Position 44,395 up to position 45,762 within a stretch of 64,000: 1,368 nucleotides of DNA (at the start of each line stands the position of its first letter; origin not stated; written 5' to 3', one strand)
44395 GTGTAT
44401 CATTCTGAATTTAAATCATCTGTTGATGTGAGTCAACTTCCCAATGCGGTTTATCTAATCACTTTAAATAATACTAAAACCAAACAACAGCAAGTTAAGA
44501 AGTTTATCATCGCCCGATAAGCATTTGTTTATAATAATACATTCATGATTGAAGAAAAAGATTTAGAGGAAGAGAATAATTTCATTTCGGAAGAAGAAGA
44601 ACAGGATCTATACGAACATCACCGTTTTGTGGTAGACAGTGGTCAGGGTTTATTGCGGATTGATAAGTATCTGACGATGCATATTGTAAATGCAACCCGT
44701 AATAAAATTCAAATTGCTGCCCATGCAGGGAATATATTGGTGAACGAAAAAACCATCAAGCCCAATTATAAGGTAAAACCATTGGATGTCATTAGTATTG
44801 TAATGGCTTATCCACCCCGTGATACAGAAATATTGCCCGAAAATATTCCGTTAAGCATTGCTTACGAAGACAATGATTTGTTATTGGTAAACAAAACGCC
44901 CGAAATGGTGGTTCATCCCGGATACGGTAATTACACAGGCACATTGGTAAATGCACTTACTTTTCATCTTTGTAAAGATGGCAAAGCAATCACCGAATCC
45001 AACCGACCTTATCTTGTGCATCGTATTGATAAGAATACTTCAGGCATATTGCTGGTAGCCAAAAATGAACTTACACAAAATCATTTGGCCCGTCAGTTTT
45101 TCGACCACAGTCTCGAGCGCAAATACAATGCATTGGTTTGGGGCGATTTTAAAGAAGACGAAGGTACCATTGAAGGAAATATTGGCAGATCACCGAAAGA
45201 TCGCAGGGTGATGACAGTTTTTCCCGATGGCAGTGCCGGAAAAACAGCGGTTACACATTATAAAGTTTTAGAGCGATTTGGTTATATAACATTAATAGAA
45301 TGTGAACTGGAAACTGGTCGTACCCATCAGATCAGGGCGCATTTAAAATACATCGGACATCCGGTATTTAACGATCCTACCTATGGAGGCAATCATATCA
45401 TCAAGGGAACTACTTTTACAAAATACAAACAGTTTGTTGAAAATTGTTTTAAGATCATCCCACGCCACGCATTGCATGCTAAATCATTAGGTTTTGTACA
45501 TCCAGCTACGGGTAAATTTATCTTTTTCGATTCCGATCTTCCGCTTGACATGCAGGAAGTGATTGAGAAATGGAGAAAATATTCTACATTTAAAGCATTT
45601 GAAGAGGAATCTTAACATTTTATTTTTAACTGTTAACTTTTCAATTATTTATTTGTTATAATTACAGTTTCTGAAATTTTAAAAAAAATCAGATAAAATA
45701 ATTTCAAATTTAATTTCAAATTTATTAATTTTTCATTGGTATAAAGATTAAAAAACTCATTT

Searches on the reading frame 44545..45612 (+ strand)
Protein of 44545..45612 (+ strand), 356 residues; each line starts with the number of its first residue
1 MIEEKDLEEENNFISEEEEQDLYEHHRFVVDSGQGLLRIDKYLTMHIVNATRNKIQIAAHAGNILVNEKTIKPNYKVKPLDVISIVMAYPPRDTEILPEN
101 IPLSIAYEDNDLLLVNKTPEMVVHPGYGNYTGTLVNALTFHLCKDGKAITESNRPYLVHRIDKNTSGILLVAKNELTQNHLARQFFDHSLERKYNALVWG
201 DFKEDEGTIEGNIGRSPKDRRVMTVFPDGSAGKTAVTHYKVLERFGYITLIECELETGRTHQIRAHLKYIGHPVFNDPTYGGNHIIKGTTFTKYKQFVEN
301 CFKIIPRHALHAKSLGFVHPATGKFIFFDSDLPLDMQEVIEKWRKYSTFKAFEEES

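Call 86: search_solved_structures(query=window:44545-45612:+, max_evalue=1e-10)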
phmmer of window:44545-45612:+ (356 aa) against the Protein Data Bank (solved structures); distinct sequences matched with E-value up to 1e-10: 9.
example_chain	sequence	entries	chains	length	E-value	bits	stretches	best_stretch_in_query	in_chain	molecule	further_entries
1v9f_A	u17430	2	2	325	1.6e-50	175.6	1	37-344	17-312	Ribosomal large subunit pseudouridine synthase D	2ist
7bl5_7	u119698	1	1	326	1.6e-50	175.6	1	37-344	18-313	Ribosomal large subunit pseudouridine synthase D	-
1qyu_A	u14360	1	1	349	1.9e-50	175.3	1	37-344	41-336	Ribosomal large subunit pseudouridine synthase D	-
11wx_A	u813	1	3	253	6.2e-50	173.7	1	96-341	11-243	Pseudouridine synthase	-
1prz_A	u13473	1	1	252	4.9e-48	167.4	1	97-344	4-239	Ribosomal large subunit pseudouridine synthase D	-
1v9k_A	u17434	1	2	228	1.4e-28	103.4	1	105-344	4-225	Ribosomal large subunit pseudouridine synthase C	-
1xpi_A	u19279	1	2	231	1.5e-28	103.3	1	105-344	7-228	Ribosomal large subunit pseudouridine synthase C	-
2i82_A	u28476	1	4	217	5e-17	65.4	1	103-325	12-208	Ribosomal large subunit pseudouridine synthase A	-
5vbb_A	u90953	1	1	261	3.2e-16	62.8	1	103-282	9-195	RNA pseudouridylate synthase domain-containing protein 1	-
